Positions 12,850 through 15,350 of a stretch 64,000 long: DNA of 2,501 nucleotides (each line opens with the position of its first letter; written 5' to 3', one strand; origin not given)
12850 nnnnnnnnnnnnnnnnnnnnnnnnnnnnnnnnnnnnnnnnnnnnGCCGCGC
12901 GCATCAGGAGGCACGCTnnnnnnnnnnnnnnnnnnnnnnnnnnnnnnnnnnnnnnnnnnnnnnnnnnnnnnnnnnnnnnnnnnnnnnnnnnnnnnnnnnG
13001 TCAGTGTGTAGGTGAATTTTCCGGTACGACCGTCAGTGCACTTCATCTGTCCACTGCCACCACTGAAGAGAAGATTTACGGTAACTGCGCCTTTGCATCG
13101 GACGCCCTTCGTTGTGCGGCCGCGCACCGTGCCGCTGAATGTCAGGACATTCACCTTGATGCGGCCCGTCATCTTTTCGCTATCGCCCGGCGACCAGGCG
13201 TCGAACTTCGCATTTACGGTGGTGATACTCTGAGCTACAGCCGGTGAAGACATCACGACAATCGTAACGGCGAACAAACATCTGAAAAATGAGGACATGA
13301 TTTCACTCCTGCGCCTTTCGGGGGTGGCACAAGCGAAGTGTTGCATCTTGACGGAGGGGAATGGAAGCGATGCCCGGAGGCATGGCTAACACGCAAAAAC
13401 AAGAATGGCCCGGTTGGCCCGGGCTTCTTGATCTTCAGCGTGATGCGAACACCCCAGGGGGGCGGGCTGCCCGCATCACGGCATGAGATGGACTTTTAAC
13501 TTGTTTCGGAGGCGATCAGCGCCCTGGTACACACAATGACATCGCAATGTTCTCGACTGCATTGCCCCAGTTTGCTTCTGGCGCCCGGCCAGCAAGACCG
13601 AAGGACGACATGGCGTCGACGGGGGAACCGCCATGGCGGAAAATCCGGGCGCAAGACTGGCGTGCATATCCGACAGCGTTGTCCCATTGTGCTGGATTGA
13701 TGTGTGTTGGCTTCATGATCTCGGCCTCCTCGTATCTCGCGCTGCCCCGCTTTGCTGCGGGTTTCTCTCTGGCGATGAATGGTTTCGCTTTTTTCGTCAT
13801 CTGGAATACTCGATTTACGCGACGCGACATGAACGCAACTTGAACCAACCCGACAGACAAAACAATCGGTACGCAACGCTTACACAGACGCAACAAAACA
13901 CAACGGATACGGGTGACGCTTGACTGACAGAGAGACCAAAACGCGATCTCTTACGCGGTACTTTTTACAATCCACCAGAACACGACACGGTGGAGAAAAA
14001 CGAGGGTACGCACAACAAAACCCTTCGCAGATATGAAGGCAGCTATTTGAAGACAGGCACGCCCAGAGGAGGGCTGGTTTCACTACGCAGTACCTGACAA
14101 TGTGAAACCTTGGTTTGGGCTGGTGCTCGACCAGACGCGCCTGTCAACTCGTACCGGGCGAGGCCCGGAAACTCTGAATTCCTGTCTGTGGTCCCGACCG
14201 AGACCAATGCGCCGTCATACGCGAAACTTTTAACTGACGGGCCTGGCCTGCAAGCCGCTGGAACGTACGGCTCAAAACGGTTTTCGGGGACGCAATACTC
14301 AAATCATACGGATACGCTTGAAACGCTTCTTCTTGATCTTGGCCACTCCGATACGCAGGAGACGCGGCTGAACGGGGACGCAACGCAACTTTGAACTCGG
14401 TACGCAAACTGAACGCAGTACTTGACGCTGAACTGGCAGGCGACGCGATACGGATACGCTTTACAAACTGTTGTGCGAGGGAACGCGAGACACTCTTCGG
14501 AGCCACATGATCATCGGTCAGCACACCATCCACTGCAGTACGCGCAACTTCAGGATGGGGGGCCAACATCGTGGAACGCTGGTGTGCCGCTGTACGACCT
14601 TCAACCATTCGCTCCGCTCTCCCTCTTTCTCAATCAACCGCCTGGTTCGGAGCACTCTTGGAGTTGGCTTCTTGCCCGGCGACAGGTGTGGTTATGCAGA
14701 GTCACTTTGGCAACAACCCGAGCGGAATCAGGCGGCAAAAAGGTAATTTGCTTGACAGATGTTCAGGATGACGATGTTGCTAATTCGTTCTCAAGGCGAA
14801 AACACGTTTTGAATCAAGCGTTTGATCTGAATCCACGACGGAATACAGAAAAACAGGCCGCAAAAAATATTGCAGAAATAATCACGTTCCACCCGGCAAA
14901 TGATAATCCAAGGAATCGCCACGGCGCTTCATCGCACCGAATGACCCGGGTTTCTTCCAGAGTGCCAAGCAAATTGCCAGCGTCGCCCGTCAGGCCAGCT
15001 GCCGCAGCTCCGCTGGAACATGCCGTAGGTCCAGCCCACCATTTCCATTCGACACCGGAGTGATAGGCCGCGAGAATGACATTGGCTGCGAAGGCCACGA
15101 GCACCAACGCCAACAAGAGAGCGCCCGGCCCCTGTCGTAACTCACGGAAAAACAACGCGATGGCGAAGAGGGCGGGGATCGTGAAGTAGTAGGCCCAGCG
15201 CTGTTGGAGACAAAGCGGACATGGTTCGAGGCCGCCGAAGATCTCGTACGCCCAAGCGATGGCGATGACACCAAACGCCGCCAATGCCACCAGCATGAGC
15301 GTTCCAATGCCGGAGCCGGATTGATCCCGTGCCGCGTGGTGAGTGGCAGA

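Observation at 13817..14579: Strand-asymmetric ACGC-rich degenerate repeat tract (29 ACGC versus 0 GCGT) in a ~0.9-kb gene-free gap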

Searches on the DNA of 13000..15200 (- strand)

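Call 5: search_rna_families(source=window, start=13000, end=15200, threshold=evalue, max_evalue=10)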
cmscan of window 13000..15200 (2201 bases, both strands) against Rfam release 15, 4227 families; matches with E-value up to 10: 2.
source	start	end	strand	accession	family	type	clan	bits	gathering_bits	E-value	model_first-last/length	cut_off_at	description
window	15073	15156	-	RF00674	mir-187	Gene; miRNA;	-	15.9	58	5.8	1-81/81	no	mir-187 microRNA precursor family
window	13718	13815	+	RF02246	Six3os1_1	Gene; lncRNA;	-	14.1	50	4.6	1-87/87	no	Six3os1 conserved region 1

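Call 50: build_rna_model(alignment_id=A3)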
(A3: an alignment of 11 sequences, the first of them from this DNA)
Model R1 built from alignment A3 (11 sequences, 109 columns); structure: RNAalifold consensus.
model positions 105; base pairs 22; branch points 1; effective number of sequences 1.65; information 0.59 bits per position. Calibrated on 0.2 Mb of random sequence (short: E-values are rough).
structure used (alignment columns):
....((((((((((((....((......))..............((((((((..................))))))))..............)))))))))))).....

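Call 51: search_with_rna_model(model_id=R1, sources=[window, L002, L003, L004, L005, L006, L007, L008, L009, L010, L011, L012, L013, L014, L015, L016, L019, L022, L024, L036, L047, L058, L079, L081, L082, L084, L085, L086, L087, L088, L089, L090, L091, L092, L093, L094, L095, L096, L097, L098, L099, L100, L101, L083], max_evalue=1, make_alignment=true)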
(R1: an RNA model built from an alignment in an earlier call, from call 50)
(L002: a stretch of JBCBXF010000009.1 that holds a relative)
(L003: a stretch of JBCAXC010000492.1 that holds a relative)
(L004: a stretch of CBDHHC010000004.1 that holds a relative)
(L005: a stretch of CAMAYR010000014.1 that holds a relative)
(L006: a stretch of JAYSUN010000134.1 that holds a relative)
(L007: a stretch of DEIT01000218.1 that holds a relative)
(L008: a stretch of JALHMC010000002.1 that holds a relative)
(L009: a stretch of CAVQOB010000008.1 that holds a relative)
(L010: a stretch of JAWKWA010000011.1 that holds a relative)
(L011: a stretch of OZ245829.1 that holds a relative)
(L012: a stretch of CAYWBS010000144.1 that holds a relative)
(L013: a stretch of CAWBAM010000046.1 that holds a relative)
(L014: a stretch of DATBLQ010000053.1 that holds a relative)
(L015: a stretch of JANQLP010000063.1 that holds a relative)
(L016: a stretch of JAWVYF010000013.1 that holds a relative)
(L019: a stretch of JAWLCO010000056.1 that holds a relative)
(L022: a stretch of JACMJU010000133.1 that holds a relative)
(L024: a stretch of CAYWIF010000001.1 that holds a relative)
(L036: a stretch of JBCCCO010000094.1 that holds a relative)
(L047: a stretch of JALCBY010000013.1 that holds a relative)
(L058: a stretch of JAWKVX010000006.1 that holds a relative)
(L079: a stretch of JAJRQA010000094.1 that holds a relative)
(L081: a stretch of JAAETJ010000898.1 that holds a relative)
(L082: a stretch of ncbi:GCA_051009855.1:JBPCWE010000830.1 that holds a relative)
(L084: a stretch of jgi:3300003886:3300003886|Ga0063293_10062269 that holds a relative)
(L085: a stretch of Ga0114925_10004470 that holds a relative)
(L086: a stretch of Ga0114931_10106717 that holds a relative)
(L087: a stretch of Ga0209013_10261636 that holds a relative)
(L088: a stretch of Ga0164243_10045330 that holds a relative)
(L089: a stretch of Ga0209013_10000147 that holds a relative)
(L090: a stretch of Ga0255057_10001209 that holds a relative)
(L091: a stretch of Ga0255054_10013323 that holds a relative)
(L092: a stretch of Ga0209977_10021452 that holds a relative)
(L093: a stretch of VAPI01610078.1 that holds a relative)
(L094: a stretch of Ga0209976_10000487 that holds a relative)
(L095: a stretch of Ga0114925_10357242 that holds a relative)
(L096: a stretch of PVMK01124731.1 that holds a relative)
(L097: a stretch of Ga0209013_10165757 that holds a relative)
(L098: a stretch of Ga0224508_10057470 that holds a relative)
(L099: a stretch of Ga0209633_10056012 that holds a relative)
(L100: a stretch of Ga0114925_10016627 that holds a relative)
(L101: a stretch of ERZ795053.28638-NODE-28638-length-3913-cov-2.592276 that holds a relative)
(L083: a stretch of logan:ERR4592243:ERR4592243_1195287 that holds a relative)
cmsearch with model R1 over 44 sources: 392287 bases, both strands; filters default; matches with E-value up to 1: 42.
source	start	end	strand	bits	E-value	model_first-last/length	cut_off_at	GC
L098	1191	1295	+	114.4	3.6e-23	1-105/105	no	0.53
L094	2833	2937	+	113.6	5.7e-23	1-105/105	no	0.56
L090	1968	2072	+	111.4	1.7e-22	1-105/105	no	0.56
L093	415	519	+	111.4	1.7e-22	1-105/105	no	0.56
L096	2833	2937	+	111.4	1.8e-22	1-105/105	no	0.57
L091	2832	2936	+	110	3.7e-22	1-105/105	no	0.57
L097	968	1072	+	108.5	8e-22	1-105/105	no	0.57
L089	2837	2940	+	107.2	1.6e-21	1-105/105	no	0.58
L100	2838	2942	+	106.8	2e-21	1-105/105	no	0.59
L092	2033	2137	+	103.9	9e-21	1-105/105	no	0.62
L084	2310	2414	+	96.1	5.2e-19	1-105/105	no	0.58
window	14046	14150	-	94.7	1.1e-18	1-105/105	no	0.56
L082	3737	3841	+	92.1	4.1e-18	1-105/105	no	0.57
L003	1268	1372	+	91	7.5e-18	1-105/105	no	0.61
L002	7052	7156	+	90.4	1e-17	1-105/105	no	0.6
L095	1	90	+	85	1.8e-16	16-105/105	5'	0.53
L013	7295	7398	+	70.3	3.9e-13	1-105/105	no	0.61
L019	7296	7397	+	66.1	3.3e-12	1-105/105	no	0.6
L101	1755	1858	+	61.4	3.9e-11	1-105/105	no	0.61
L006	5150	5253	+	55.5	8.9e-10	1-105/105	no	0.53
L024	7394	7497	+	55.1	1.1e-09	1-105/105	no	0.61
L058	9748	9848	+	51.5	7e-09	1-105/105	no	0.61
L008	7649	7754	+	47.3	6.3e-08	1-105/105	no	0.61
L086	2006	2111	+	47.3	6.3e-08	1-105/105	no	0.64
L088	435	539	+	45.3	1.8e-07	1-105/105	no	0.53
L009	7575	7677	+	45.2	1.9e-07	1-105/105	no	0.57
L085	2845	2948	+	42.4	8.4e-07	1-105/105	no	0.54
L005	7644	7744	+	27.6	0.0019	1-105/105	no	0.64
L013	7294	7397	-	26.8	0.0029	1-105/105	no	0.62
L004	7548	7647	+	26.2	0.004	1-105/105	no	0.47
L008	7648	7753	-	22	0.036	1-105/105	no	0.62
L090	1967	2071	-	19.1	0.16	1-105/105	no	0.55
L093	414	518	-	19.1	0.16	1-105/105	no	0.55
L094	2832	2936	-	19.1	0.16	1-105/105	no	0.55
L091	2831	2935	-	18.9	0.17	1-105/105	no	0.56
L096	2832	2936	-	18.9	0.17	1-105/105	no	0.56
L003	1267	1371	-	17.5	0.37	1-105/105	no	0.61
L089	2836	2939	-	17.1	0.47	1-105/105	no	0.58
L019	7295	7396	-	16.7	0.57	1-105/105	no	0.6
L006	894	997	-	16.6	0.58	1-105/105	no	0.59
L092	2032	2136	-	15.6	0.97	1-105/105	no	0.61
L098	1190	1294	-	15.6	0.99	1-105/105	no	0.52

Alignment A4: 42 matches aligned to the model, 210 columns, each read 5' to 3' on its own strand. Consensus structure (alignment columns), stored with it:
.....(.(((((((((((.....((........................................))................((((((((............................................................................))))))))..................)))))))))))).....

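Call 52: search_with_rna_model(model_id=R1, sources=[window, L002, L003, L005, L006, L008, L009, L013, L019, L024, L058, L082, L084, L085, L086, L088, L089, L090, L092, L097, L098, L100, L101], max_evalue=0.001, make_alignment=true, show_alignments=0)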
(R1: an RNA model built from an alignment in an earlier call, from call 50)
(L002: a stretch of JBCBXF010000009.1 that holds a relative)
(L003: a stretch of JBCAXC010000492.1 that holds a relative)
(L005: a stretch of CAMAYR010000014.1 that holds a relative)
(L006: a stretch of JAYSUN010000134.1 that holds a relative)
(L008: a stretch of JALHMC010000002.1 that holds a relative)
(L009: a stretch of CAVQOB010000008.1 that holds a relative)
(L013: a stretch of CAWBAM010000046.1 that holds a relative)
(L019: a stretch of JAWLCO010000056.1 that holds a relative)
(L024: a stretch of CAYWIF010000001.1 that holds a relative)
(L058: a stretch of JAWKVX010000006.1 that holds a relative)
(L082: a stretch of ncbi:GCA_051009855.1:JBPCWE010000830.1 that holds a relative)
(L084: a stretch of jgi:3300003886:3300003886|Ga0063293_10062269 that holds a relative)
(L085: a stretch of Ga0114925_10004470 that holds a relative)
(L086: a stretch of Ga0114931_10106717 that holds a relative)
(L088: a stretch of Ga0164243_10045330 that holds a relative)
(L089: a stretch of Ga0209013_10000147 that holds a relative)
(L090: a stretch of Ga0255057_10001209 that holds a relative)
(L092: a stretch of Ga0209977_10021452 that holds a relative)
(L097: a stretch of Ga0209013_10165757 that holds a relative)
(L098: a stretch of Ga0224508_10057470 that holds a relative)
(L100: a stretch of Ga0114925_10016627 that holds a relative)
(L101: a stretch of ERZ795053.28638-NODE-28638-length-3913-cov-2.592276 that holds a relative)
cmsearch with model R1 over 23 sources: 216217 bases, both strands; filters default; matches with E-value up to 0.001: 22.
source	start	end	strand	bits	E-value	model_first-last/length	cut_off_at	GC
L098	1191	1295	+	114.4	2e-23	1-105/105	no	0.53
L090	1968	2072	+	111.4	9.5e-23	1-105/105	no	0.56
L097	968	1072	+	108.5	4.4e-22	1-105/105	no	0.57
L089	2837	2940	+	107.2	8.8e-22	1-105/105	no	0.58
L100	2838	2942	+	106.8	1.1e-21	1-105/105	no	0.59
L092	2033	2137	+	103.9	5e-21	1-105/105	no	0.62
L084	2310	2414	+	96.1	2.9e-19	1-105/105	no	0.58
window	14046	14150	-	94.7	5.9e-19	1-105/105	no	0.56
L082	3737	3841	+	92.1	2.3e-18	1-105/105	no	0.57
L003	1268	1372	+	91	4.1e-18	1-105/105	no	0.61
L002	7052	7156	+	90.4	5.8e-18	1-105/105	no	0.6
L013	7295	7398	+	70.3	2.1e-13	1-105/105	no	0.61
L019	7296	7397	+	66.1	1.8e-12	1-105/105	no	0.6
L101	1755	1858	+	61.4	2.1e-11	1-105/105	no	0.61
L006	5150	5253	+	55.5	4.9e-10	1-105/105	no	0.53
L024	7394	7497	+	55.1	5.9e-10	1-105/105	no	0.61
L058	9748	9848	+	51.5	3.9e-09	1-105/105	no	0.61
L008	7649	7754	+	47.3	3.5e-08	1-105/105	no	0.61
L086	2006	2111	+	47.3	3.5e-08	1-105/105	no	0.64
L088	435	539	+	45.3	9.8e-08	1-105/105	no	0.53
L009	7575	7677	+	45.2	1.1e-07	1-105/105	no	0.57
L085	2845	2948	+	42.4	4.6e-07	1-105/105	no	0.54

Alignment A5: 22 matches aligned to the model, 119 columns, each read 5' to 3' on its own strand. Consensus structure (alignment columns), stored with it:
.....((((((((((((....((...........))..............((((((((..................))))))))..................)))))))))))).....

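Call 71: search_with_rna_model(model_id=R1, sources=[L012, L079, L081, L004, L036, L102, L104, L105], max_evalue=10, filters=off)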
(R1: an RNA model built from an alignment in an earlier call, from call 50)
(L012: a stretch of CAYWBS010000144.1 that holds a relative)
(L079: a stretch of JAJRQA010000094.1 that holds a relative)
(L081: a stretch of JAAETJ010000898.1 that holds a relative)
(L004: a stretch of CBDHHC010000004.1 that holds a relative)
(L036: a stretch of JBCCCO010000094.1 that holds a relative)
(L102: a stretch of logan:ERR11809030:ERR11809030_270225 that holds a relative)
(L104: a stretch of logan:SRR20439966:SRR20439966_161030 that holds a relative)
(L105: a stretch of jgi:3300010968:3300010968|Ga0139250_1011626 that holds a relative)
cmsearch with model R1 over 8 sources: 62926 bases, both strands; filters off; matches with E-value up to 10: 25.
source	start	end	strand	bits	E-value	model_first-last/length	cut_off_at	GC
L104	1385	1489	+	92.3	6.2e-19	1-105/105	no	0.55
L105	1835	1939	+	88.8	3.8e-18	1-105/105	no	0.59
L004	7548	7647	+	26.1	0.00065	1-105/105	no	0.47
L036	7097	7197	+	16.1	0.12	1-105/105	no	0.41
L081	7080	7121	+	15.7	0.15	1-105/105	no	0.45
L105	1834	1938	-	14.5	0.29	1-105/105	no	0.59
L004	203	237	-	14.4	0.3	1-105/105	no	0.4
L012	4416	4514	-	12.1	1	1-105/105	no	0.69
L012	2532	2639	-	11.5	1.3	1-105/105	no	0.67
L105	2400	2451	+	11.5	1.3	1-105/105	no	0.65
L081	7140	7179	+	10.8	2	1-105/105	no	0.45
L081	7079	7120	-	10.2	2.6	1-105/105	no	0.45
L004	204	238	+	10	2.9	1-105/105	no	0.37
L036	2094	2136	-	9.7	3.5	1-105/105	no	0.4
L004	4961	5054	-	9.7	3.5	1-105/105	no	0.59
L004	7645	7697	-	9.3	4.3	1-105/105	no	0.38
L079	7119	7158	-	9.1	4.8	1-105/105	no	0.45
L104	2349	2388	-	9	5.1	1-105/105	no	0.62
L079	4959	5000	+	8.6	6.2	1-105/105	no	0.33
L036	7096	7196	-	8.5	6.4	1-105/105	no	0.42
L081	9485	9589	+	8.3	7.3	1-105/105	no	0.54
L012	1808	1863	-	8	8.4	1-105/105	no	0.66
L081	4512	4579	+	7.9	8.8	1-105/105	no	0.51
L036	3654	3679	+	7.7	9.8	1-105/105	no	0.46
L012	1477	1534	-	7.7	9.9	1-105/105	no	0.48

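Call 75: search_with_rna_model(model_id=R1, sources=[L007, L010, L011, L014, L015, L016, L017, L018, L020, L021, L022, L023, L025, L026, L027, L028, L029, L030, L031, L032, L033, L034, L035, L037, L038, L039, L040, L041, L042, L043, L044, L045, L046, L047, L048, L049, L050, L051, L052, L053, L054, L055, L056, L057, L059, L060, L061, L062, L063, L064, L065, L066, L067, L068, L069, L070, L071, L072, L073, L074, L075, L076, L077, L078, L080], max_evalue=0.1)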
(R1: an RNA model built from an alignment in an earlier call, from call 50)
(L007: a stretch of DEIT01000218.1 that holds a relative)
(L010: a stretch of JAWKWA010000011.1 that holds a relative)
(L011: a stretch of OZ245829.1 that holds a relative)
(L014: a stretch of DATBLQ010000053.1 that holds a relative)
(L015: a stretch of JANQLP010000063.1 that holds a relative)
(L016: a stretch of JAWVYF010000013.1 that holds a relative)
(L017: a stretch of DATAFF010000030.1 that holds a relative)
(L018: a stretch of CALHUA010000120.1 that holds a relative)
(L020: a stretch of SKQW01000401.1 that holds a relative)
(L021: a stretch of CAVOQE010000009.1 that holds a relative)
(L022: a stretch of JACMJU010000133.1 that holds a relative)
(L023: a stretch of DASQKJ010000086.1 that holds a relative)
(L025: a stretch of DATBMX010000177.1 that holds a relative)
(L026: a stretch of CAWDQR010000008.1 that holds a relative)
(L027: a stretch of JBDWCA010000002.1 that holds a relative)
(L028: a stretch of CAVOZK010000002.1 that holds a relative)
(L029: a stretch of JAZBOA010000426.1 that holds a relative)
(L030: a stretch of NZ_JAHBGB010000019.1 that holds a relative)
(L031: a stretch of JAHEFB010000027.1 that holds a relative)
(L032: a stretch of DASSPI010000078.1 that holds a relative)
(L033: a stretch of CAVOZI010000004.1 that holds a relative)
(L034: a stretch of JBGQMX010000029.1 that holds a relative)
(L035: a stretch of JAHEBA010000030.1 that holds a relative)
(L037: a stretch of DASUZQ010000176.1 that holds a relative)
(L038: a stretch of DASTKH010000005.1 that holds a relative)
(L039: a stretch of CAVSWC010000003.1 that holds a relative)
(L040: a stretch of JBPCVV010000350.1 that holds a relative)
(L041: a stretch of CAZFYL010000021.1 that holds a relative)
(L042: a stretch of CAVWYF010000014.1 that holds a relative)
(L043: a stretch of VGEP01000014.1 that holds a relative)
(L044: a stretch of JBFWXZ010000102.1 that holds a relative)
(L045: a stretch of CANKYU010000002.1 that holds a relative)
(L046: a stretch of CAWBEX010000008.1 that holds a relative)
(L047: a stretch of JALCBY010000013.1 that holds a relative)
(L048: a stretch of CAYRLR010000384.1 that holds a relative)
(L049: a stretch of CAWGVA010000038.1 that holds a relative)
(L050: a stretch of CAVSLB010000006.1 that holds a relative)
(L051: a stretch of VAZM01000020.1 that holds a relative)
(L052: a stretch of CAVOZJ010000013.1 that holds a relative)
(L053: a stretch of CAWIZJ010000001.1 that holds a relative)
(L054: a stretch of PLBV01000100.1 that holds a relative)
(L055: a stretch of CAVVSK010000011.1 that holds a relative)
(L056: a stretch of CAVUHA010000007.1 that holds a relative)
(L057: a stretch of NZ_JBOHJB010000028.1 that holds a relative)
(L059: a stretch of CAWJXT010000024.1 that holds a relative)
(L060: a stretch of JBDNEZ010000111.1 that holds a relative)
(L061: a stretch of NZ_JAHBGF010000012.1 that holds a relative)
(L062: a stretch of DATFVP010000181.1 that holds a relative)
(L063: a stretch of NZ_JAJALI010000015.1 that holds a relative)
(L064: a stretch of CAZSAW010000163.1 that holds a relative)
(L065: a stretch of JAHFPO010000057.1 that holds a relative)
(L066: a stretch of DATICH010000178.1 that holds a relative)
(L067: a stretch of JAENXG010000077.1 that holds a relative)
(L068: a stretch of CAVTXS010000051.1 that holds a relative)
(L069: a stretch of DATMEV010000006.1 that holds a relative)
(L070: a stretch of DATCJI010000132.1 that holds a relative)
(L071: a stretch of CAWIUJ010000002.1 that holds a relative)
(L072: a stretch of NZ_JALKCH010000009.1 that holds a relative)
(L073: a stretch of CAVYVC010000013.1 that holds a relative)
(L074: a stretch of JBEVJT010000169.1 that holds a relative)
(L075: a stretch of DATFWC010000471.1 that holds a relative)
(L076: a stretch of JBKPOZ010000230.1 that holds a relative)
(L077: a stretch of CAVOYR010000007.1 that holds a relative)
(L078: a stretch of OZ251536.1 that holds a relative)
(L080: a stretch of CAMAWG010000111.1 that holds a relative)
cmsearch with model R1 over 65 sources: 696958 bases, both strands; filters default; matches with E-value up to 0.1: 0.
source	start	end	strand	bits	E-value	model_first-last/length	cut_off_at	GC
